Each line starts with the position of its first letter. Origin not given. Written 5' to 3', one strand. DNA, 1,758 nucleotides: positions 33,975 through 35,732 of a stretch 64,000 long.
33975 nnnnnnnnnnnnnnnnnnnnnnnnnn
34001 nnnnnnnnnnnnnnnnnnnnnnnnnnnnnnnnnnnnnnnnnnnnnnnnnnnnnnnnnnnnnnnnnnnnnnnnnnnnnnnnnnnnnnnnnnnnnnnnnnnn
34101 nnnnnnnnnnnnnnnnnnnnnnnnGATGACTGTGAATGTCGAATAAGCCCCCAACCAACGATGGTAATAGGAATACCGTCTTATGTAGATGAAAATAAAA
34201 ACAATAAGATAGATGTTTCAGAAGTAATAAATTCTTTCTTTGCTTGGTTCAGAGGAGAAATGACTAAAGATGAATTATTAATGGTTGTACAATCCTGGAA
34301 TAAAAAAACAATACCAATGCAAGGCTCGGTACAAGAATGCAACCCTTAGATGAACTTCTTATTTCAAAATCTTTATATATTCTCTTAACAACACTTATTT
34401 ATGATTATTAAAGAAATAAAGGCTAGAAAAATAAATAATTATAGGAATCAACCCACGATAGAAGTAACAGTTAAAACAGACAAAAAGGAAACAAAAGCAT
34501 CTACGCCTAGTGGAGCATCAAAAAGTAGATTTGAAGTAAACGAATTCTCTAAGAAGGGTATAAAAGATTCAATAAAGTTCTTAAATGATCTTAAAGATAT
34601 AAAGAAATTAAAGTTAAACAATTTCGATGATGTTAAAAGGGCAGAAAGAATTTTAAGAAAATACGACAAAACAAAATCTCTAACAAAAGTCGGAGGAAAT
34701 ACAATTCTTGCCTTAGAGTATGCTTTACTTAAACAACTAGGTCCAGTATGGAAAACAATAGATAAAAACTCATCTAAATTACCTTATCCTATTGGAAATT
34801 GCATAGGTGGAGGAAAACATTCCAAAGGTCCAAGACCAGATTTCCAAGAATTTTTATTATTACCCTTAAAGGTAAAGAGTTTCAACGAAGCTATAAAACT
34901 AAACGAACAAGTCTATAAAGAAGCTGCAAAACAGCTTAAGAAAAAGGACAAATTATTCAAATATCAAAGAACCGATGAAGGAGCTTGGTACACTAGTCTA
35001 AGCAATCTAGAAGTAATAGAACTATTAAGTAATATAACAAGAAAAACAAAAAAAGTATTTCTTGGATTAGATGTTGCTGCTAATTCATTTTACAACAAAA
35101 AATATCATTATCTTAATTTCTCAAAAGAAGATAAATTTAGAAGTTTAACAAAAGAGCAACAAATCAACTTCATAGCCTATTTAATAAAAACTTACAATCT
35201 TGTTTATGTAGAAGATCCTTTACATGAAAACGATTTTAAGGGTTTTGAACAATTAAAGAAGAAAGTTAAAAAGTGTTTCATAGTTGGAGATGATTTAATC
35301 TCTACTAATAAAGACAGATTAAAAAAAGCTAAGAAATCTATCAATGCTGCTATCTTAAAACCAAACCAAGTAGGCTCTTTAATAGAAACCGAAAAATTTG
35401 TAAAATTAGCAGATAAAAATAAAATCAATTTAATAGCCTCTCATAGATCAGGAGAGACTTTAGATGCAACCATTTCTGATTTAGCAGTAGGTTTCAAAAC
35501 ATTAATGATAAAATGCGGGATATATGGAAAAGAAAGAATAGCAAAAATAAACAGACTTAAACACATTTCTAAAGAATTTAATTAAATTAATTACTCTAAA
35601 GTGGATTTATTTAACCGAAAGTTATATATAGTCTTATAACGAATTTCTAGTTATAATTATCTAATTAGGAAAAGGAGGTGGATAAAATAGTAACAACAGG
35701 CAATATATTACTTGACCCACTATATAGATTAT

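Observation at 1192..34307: Five secreted proteins share an FN3-like plus single-EF-hand dockerin-like cassette: a candidate archaeal enzyme-docking system with no visible cohesin partner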

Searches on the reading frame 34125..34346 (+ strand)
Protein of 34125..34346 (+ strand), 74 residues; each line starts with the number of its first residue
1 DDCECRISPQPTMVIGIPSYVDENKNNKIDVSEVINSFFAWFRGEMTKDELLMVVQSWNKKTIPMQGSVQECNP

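Call 9: search_protein_families(library=pfam, proteins=[window:34125-34346:+], max_evalue=10)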
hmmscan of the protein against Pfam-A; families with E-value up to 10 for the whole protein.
seq(74 aa): 4 families
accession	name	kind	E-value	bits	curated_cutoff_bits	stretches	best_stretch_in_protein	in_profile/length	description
PF13405.12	EF-hand_6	-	0.054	13.7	25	1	21-36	9-24/30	EF-hand domain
PF13499.12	EF-hand_7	-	0.067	14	30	1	21-57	11-48/67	EF-hand domain pair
PF20110.4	DUF6500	-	0.082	13.2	23.7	1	34-58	9-33/53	Family of unknown function (DUF6500)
PF00036.39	EF-hand_1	-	0.094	12.8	25.4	1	21-35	9-23/29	EF hand domain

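Call 72: search_protein_families(library=ncbifam, proteins=[window:34125-34346:+], max_evalue=1)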
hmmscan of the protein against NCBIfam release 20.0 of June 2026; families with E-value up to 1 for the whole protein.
seq(74 aa): 0 families

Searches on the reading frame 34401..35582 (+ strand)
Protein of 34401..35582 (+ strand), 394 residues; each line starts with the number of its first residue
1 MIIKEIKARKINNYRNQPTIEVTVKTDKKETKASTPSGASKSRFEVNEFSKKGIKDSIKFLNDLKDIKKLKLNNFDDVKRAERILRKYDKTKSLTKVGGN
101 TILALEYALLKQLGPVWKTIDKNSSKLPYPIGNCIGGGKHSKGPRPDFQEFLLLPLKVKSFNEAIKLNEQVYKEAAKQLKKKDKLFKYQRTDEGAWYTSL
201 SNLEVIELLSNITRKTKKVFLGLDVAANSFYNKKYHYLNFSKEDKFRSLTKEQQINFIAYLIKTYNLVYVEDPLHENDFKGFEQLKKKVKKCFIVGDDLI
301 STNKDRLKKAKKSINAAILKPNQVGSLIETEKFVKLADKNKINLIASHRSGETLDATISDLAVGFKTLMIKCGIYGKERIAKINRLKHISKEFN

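Call 17: search_protein_families(library=pfam, proteins=[window:34401-35582:+], max_evalue=0.01)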
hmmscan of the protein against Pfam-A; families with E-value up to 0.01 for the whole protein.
window:34401-35582:+ (394 aa): 3 families
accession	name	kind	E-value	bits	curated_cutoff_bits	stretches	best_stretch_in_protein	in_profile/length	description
PF00113.28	Enolase_C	-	2.9e-58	197.9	21.5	1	126-392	3-280/296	Enolase, C-terminal TIM barrel domain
PF03952.21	Enolase_N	-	4.9e-15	56.3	35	1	3-111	1-117/131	Enolase, N-terminal domain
PF13378.12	MR_MLE_C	-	0.00011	22.4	29.4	1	248-348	54-154/219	Enolase C-terminal domain-like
